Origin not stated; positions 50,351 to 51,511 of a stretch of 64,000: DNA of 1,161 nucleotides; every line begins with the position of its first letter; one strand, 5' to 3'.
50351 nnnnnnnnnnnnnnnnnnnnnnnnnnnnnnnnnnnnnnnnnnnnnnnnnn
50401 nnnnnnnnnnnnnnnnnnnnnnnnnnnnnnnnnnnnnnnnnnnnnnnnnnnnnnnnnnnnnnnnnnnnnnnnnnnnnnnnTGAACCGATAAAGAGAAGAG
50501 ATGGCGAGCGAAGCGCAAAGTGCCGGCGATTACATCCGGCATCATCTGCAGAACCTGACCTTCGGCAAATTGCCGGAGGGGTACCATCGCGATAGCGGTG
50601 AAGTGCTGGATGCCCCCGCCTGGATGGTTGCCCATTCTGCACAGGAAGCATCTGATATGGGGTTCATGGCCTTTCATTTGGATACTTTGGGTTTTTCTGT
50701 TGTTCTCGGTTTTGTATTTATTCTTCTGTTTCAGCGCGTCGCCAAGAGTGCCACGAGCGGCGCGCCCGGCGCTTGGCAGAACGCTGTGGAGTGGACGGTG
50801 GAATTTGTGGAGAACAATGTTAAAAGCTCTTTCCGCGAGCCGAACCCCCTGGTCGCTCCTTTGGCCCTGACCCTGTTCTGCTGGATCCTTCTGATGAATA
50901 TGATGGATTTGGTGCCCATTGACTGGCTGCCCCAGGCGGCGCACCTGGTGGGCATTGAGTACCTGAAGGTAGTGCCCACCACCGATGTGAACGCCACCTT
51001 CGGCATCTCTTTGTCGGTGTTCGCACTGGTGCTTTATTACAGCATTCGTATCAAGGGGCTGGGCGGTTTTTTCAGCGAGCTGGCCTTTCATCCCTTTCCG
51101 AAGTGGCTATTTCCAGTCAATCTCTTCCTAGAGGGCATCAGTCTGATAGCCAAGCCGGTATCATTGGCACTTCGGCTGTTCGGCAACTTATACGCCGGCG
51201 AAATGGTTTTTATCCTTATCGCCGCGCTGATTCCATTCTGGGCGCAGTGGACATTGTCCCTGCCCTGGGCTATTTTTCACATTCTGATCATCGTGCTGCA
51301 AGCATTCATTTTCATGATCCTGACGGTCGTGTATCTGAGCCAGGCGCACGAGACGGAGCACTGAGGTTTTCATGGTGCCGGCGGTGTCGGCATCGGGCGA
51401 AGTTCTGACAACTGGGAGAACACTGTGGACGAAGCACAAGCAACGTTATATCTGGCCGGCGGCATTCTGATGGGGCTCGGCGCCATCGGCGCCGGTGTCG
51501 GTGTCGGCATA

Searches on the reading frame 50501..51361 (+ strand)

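Call 55: search_protein_families(library=pfam, proteins=[window:50501-51361:+], max_evalue=0.00001)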
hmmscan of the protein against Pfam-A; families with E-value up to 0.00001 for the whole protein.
window:50501-51361:+ (287 aa): 1 family
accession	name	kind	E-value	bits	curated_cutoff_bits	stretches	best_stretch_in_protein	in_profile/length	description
PF00119.25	ATP-synt_A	-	1.1e-55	189.3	33.9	1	66-280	4-217/217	ATP synthase A chain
